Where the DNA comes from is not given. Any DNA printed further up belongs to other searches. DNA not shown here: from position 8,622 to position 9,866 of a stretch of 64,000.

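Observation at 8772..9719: NDT/DNPH1-type N-glycosidase motif fused to an unknown C-terminal domain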

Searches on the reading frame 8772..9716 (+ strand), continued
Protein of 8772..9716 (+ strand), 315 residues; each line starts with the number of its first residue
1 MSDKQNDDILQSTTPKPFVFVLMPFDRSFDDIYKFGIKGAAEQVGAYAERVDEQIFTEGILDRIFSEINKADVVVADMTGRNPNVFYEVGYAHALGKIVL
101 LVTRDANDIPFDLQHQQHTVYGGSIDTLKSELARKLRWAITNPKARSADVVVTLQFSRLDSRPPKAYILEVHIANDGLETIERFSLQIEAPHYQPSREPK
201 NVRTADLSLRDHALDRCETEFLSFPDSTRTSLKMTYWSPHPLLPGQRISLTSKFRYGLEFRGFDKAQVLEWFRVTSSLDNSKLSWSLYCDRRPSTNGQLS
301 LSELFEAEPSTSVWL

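Call 34: fold_search(model_id=the predicted structure, library=pdb)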
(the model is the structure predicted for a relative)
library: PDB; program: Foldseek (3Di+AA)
matches with E <= 10: 1708; with E <= 0.001: 84
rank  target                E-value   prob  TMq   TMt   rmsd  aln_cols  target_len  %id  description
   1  8xrv_B                3.2e-06  1.00  0.27  0.13  15.3       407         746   11  The crystal structure of a GH3 enzyme CcBgl3B with glucose (released 2024-04-10)
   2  6r5r_A                3.4e-06  1.00  0.26  0.14  15.1       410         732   12  The crystal structure of Glycoside Hydrolase BglX inactive mutant D286N from P. aeruginosa in complex with cellobiose (released 2020-04-15)
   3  8qc0_A                4.9e-06  1.00  0.31  0.60   5.3       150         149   15  Nucleoside 2'deoxyribosyltransferase from Chroococcidiopsis thermalis PCC 7203 WT ribosylated (released 2024-02-21)
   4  8xrx_D                5.5e-06  1.00  0.26  0.13  14.7       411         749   11  The crystal structure of a GH3 enzyme CcBgl3B with glucose and gentiobiose (released 2024-04-10)
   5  8xrt_E                7.8e-06  1.00  0.27  0.14  15.2       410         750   12  The crystal structure of a GH3 enzyme CcBgl3B (released 2024-04-10)
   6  8xru_A                9.3e-06  1.00  0.28  0.14  14.7       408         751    9  The crystal structure of a GH3 enzyme CcBgl3B with glycerol (released 2024-04-10)
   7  6r5i_B                1.6e-05  1.00  0.26  0.14  15.3       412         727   12  The crystal structure of the Glycoside Hydrolase BglX from P. aeruginosa (released 2020-04-15)
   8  8xrv_C                1.8e-05  1.00  0.27  0.14  15.0       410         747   11  The crystal structure of a GH3 enzyme CcBgl3B with glucose (released 2024-04-10)
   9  8xrx_E                1.8e-05  1.00  0.26  0.15  15.0       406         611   12  The crystal structure of a GH3 enzyme CcBgl3B with glucose and gentiobiose (released 2024-04-10)
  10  7zeq_Y                2.2e-05  0.99  0.25  0.13  15.2       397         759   12  Apo crystal structure of beta-xylosidase from Thermotoga maritima (released 2023-04-19)
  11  8xrt_D                2.5e-05  1.00  0.27  0.14  15.2       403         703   10  The crystal structure of a GH3 enzyme CcBgl3B (released 2024-04-10)
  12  8xrt_A                2.7e-05  1.00  0.27  0.14  14.9       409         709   11  The crystal structure of a GH3 enzyme CcBgl3B (released 2024-04-10)
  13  8c7f_B                2.7e-05  0.99  0.25  0.14  15.0       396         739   12  Crystal structure of beta-xylosidase mutant (D281N, E517Q) from Thermotoga maritima in complex with xylopentaose (released 2024-01-24)
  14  8xrv_F                3.0e-05  0.99  0.26  0.12  16.1       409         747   10  The crystal structure of a GH3 enzyme CcBgl3B with glucose (released 2024-04-10)
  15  8xrt_C                3.2e-05  1.00  0.27  0.14  14.3       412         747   10  The crystal structure of a GH3 enzyme CcBgl3B (released 2024-04-10)
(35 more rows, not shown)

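Call 39: search_solved_structures(query=A1, max_evalue=1, show_alignments=4)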
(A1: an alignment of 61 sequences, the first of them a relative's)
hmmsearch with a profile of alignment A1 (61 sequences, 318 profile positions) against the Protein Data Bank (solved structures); distinct sequences matched with E-value up to 1: 17.
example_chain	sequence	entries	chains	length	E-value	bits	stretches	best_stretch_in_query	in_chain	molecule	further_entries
2klh_A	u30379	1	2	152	0.00094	21.9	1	57-97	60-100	c-Myc-responsive protein Rcl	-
4fyh_A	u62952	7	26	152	0.0015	21.3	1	60-97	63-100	Deoxyribonucleoside 5'-monophosphate N-glycosidase | 2'-deoxynucleoside 5'-phosphate N-hydrolase 1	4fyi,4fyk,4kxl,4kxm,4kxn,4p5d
2khz_A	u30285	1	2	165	0.0021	20.8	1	61-97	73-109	c-Myc-responsive protein Rcl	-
8rpt_B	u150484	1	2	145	0.096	15.3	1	63-97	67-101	2'-deoxynucleoside 5'-phosphate N-hydrolase 1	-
8rps_C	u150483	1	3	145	0.12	15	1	63-97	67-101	2'-deoxynucleoside 5'-phosphate N-hydrolase 1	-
9da1_A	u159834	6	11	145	0.13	14.9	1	63-97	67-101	5-hydroxymethyl-dUMP N-hydrolase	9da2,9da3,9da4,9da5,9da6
8os9_A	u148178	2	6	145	0.13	14.9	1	63-97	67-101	2'-deoxynucleoside 5'-phosphate N-hydrolase 1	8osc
8rqd_C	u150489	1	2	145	0.13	14.9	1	63-97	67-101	2'-deoxynucleoside 5'-phosphate N-hydrolase 1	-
8qhr_A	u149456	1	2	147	0.13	14.9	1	63-97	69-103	2'-deoxynucleoside 5'-phosphate N-hydrolase 1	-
4p5e_A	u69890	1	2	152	0.14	14.8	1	63-97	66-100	2'-deoxynucleoside 5'-phosphate N-hydrolase 1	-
9i3q_A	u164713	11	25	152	0.14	14.8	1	63-97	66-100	5-hydroxymethyl-dUMP N-hydrolase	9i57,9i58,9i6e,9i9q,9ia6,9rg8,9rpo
6t59_NB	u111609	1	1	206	0.17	14.5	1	141-263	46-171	Transcription factor BTF3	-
28ln_Bv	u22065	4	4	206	0.17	14.5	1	141-263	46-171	Transcription factor BTF3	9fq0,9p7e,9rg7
7qwq_u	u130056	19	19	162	0.18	14.5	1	156-264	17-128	Isoform 2 of Transcription factor BTF3 | Transcription factor BTF3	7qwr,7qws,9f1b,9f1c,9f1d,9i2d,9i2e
8p2k_Nb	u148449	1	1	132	0.21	14.2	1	156-258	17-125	Transcription factor BTF3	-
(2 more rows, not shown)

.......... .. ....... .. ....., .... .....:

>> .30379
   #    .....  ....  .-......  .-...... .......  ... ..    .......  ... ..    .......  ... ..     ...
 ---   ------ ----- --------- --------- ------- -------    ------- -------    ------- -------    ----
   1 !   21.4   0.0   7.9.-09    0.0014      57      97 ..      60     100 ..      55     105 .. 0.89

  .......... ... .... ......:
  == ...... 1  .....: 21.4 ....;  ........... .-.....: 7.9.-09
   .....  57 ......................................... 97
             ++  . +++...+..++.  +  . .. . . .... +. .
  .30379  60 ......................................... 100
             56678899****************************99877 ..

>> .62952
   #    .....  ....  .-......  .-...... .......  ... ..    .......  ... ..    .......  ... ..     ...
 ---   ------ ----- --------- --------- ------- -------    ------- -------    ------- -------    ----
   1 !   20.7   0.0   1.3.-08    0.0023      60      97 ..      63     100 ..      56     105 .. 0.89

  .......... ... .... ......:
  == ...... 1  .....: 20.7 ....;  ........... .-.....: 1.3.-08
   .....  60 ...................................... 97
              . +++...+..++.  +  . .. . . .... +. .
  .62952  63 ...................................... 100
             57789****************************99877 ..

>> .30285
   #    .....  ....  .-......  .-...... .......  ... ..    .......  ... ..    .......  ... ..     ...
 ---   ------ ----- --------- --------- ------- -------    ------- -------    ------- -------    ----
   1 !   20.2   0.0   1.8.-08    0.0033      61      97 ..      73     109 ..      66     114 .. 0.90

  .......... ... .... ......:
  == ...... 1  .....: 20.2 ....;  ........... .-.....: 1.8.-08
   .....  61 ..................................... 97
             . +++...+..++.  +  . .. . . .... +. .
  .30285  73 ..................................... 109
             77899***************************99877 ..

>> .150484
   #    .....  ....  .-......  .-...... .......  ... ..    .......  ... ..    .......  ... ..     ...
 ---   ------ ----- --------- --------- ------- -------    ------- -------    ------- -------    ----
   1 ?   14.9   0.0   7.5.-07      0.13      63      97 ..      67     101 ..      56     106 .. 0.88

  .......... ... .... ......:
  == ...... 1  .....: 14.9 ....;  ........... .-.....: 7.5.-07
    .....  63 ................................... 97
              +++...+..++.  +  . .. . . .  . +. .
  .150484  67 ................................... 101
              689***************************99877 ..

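Call 64: search_dna_similar(query=window:8772-9716:+, collection=phages, mode=protein, max_evalue=0.001, max_rows=25)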
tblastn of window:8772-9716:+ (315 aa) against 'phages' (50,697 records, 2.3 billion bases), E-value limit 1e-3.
Records with a match: 46; places in all: 46; records where one place covers at least 80% of the query: 0.
Best place of each record, by identity: <60% 46.
By first word of the organism name: Streptococcus 24; Staphylococcus 16; Enterococcus 2; Bacteriophage 1; Klebsiella 1; Dorea 1; Latilactobacillus 1.
By host as written in the record: Staphylococcus aureus 8; - 3; Streptococcus pneumoniae 10B00617 2; Streptococcus mitis SF100 2; Streptococcus pyogenes MGAS315 2; Enterococcus faecalis 2; methicillin-resistant Staphylococcus aureus spa type t223 2; Staphylococcus aureus subsp. aureus RN4220 2; and 23 more.
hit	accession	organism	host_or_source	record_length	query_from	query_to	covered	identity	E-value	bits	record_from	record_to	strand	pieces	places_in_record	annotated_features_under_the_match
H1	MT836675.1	Bacteriophage sp.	human fecal samples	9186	20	161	45%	30.5%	4e-7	57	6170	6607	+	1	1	record has no annotation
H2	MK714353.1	Klebsiella phage ST13-OXA48phi12.5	Klebsiella pneumoniae ST13-OXA48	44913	3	143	45%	27.8%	4e-4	48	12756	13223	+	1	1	hypothetical protein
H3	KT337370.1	Streptococcus phage phiARI0923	Streptococcus pneumoniae 10B00617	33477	26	137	36%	33.9%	1e-10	68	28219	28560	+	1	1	hypothetical protein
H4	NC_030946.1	Streptococcus phage phiARI0923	Streptococcus pneumoniae 10B00617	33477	26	137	36%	33.9%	1e-10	68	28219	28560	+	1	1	hypothetical protein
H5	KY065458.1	Streptococcus phage IPP17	Streptococcus pneumoniae 23F/5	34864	26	137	36%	33.9%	1e-10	68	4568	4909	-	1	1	hypothetical protein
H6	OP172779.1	Dorea phage DO134P1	Dorea sp. 000433215 DA134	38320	19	124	34%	33.6%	6e-9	63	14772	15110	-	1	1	hypothetical protein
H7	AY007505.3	Streptococcus phage SM1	Streptococcus mitis SF100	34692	30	137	34%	31.5%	3e-8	61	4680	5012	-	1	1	11: gp11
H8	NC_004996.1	Streptococcus phage SM1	Streptococcus mitis SF100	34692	30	137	34%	31.5%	3e-8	61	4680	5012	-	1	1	gp11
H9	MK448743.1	Streptococcus phage Javan371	Streptococcus parasanguinis 318_SPAR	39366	30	137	34%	31.5%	5e-8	60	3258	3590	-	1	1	hypothetical protein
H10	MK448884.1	Streptococcus phage Javan246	Streptococcus gordonii SK184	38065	30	137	34%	30.6%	6e-8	60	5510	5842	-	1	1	hypothetical protein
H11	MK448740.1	Streptococcus phage Javan367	Streptococcus oralis U-o11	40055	30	137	34%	30.6%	1e-7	59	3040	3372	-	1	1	hypothetical protein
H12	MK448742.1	Streptococcus phage Javan37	Streptococcus agalactiae ERR126810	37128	30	114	27%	37.9%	5e-7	57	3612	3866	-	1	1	hypothetical protein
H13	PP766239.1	Streptococcus phage phiGBSVK-E2_GBSInt11.1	Streptococcus agalactiae JN_AR_GBS406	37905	30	114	27%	37.9%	5e-7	57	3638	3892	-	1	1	hypothetical protein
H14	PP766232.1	Streptococcus phage phiGBSVK-E1_GBSInt11.1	Streptococcus agalactiae JN_AR_GBS376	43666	30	114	27%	37.9%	5e-7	57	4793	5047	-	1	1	hypothetical protein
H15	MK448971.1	Streptococcus phage Javan52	Streptococcus agalactiae ...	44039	30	114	27%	37.9%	5e-7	57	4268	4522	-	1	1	hypothetical protein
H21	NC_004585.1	Streptococcus phage 315.2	Streptococcus pyogenes MGAS315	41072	30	134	33%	27.6%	2e-7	58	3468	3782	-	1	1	hypothetical protein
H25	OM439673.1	Staphylococcus phage vB_SauS_Mh1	Staphylococcus aureus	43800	57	127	23%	37.5%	5e-6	54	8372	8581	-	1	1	hypothetical protein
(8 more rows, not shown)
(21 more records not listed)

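Call 65: search_dna_similar(query=window:8772-9716:+, collection=plasmids, mode=protein, max_evalue=0.001, max_rows=25)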
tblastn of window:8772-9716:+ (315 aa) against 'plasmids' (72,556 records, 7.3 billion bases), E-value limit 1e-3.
Records with a match: 118; places in all: 125; records where one place covers at least 80% of the query: 0.
Best place of each record, by identity: 60-80% 1; <60% 117.
By first word of the organism name: Bacillus 16; Rhizobium 13; Agrobacterium 9; Bradyrhizobium 9; Citrobacter 9; Serratia 5; Klebsiella 5; Acinetobacter 4; Vibrio 4; Paraburkholderia 3; and 32 more.
By predicted mobility (MOB-suite, as given by PLSDB): conjugative 52; non-mobilizable 41; mobilizable 25.
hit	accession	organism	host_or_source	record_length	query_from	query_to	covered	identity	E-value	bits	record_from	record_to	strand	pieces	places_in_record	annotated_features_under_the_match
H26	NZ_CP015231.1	Tritonibacter mobilis F1926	cell culture,seawater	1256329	16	138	39%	60.2%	5e-43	165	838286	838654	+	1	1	record has no annotation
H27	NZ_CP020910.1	Rhizobium etli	Phaseolus vulgaris,cell culture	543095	59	287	73%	26.4%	2e-8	63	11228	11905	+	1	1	hypothetical protein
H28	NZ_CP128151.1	Bacillus albus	bacterial isolate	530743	16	136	38%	42.1%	1e-17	91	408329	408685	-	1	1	hypothetical protein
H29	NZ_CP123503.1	Arsenophonus sp. aPb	Lysandra bellargus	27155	14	142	41%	39.5%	8e-20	97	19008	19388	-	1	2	hypothetical protein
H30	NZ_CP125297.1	Paraburkholderia sabiae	Mimosa caesalpiniifolia,cell ...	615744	22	140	38%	41.8%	4e-20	98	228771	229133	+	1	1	hypothetical protein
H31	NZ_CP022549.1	Sphingorhabdus sp. YGSMI21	cell culture,West sea sediment in South ...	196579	22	121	32%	48.0%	7e-21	100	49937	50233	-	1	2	hypothetical protein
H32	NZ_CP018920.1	Serratia marcescens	Homo sapiens,University of Michigan ...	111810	12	132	38%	38.4%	2e-17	91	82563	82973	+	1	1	hypothetical protein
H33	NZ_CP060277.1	Serratia ureilytica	plant,single cell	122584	12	132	38%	38.4%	5e-17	89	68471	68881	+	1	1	hypothetical protein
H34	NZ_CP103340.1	Acinetobacter baumannii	Homo sapiens,metagenomic assembly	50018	10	181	55%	26.8%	4e-7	59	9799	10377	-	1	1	tetratricopeptide repeat-containing protein | TIR domain-containing protein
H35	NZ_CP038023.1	Acinetobacter radioresistens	bacterial culture,soil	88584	10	181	55%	26.8%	4e-7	59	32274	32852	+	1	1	tetratricopeptide repeat-containing protein | TIR domain-containing protein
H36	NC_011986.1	Allorhizobium ampelinum S4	Vitis vinifera cv. 'Izsaki Sarfeher'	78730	22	136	37%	40.0%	1e-16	87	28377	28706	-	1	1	none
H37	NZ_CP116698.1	Agrobacterium tumefaciens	Clematis,cell culture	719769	16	136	38%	37.9%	3e-17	89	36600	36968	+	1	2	hypothetical protein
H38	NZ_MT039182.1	Serratia proteamaculans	-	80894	12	136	40%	36.6%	5e-18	92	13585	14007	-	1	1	hypothetical protein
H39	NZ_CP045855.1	Agrobacterium sp. MA01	cell culture,Microcystis culture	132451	11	142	42%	34.7%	7e-10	67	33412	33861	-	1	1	TRAFs-binding domain-containing protein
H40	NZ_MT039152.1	Serratia entomophila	-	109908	12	132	38%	37.7%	7e-18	92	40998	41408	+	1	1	hypothetical protein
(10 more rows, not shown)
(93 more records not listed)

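Call 66: get_annotated_region(hit=H8, flank=4500)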
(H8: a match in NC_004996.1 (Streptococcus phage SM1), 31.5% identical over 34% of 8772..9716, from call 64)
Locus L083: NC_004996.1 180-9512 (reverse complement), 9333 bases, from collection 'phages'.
description: Streptococcus phage SM1, complete genome.
organism: Streptococcus phage SM1 (NCBI taxid 157924)
taxonomy: Viruses; Duplodnaviria; Heunggongvirae; Uroviricota; Caudoviricetes
host: Streptococcus mitis SF100; source: -; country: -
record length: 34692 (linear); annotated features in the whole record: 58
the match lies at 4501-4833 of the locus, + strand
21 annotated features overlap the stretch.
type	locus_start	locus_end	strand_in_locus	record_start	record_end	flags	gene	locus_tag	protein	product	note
CDS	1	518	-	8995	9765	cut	-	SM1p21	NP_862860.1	DnaC-like helicase loader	-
CDS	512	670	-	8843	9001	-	-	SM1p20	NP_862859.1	gp20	-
CDS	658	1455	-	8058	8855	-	-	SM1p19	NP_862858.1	replisome organizer N-terminal domain-containing protein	-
CDS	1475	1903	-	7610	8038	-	-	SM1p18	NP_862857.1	gp18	-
CDS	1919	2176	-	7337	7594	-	-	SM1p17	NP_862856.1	gp17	-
CDS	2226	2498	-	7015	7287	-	-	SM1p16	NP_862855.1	gp16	-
CDS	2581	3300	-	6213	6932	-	-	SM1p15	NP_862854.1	anti-repressor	-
CDS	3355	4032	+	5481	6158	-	-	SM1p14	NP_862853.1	DNA binding protein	-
CDS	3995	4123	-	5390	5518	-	-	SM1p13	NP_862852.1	gp13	-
CDS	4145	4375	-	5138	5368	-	-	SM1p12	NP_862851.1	gp12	-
CDS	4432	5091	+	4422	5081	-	-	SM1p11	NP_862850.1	gp11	-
CDS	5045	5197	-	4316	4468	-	-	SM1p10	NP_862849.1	gp10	-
CDS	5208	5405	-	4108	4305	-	-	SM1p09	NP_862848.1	gp9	-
CDS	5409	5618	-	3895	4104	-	-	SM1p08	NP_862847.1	transcriptional repressor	-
CDS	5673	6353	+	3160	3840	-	-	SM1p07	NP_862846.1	DNA binding protein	-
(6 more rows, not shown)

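Call 67: get_annotated_region(hit=H21, flank=3500)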
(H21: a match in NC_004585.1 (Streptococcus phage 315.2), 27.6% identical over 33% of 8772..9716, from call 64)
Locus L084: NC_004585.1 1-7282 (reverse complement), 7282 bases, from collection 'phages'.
description: Streptococcus prophage 315.2, complete genome.
organism: Streptococcus phage 315.2 (NCBI taxid 198539)
taxonomy: Viruses; Duplodnaviria; Heunggongvirae; Uroviricota; Caudoviricetes
host: Streptococcus pyogenes MGAS315; source: -; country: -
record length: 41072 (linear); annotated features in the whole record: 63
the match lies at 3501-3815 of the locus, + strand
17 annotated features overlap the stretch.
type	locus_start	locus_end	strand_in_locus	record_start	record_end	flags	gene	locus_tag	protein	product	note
CDS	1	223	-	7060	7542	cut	-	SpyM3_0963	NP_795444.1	hypothetical protein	best non-GAS blastp hit: gb|AAC72433.1| (AF004379) orf157 [Streptococcus thermophilus bacteriophage Sfi21], and ...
CDS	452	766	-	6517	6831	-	-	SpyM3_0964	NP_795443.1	hypothetical protein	best non-GAS blastp hit: gb|AAF43509.1|AF145054_17 (AF145054) ORF16 [Streptococcus thermophilus bacteriophage 7201]; ...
CDS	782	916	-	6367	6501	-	-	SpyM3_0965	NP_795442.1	hypothetical protein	best blastp hit: gb|AAD21906.1| (AF085222) unknown [Streptococcus thermophilus bacteriophage DT1]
CDS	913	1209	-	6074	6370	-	-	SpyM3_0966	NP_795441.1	hypothetical protein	best blastp hit: gb|AAL97904.1| (AE010051) hypothetical phage protein [Streptococcus pyogenes MGAS8232]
CDS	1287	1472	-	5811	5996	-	-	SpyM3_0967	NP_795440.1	hypothetical protein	best blastp hit: gb|AAL97905.1| (AE010051) hypothetical phage protein [Streptococcus pyogenes MGAS8232]; similar to ...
CDS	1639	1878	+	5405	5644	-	-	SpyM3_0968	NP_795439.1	hypothetical protein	best non-GAS blastp hit: gb|AAA29743.1| (M88097) reticulocyte binding protein 1 [Plasmodium vivax]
CDS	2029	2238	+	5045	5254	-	-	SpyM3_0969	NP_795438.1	hypothetical protein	best blastp hit: gb|AAL97906.1| (AE010051) hypothetical phage protein [Streptococcus pyogenes MGAS8232]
CDS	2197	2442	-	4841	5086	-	-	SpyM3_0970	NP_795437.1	hypothetical protein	best blastp hit: pir||T13102 probable minor tail protein precursor H - phage N15, and gb|AAC19052.1| (AF064539) gp16 ...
CDS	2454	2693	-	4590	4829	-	-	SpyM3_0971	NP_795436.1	helix-turn-helix transcriptional regulator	best non-GAS blastp hit: gb|AAA98589.1| (AF176025) Cro repressor [Lactococcus phage BK5-T]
CDS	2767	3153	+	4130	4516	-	-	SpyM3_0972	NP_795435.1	hypothetical protein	best blastp hit: gb|AAF78960.1|AF268069_1 (AF268069) putative protein phosphatase type 2C; PP2C [Caenorhabditis sp. ...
CDS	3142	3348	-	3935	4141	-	-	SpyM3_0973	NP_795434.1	hypothetical protein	best blastp hit: sp|O54749|CPJ5_MOUSE Cytochrome P450 2J5 (CYPIIJ5) (Arachidonic acid epoxygenase), and gb|AAB87635.1| ...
CDS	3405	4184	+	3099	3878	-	-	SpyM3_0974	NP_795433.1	hypothetical protein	best blastp hit: pir||A70116 conserved hypothetical protein BB0129 - Lyme disease spirochete, and gb|AAC66508.1| ...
CDS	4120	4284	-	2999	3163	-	-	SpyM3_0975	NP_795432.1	hypothetical protein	best blastp hit: sp|P08728|K1CS_BOVIN Keratin, type I cytoskeletal 19 (Cytokeratin 19) (K19) (CK 19)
CDS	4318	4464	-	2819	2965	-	-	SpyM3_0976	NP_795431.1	hypothetical protein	best blastp hit: gb|AAL97911.1| (AE010052) hypothetical phage protein [Streptococcus pyogenes MGAS8232]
CDS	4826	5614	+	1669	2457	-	-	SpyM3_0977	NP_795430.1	putative repressor protein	best blastp hit: gb|AAL97389.1| (AE010005) putative repressor protein [Streptococcus pyogenes MGAS8232]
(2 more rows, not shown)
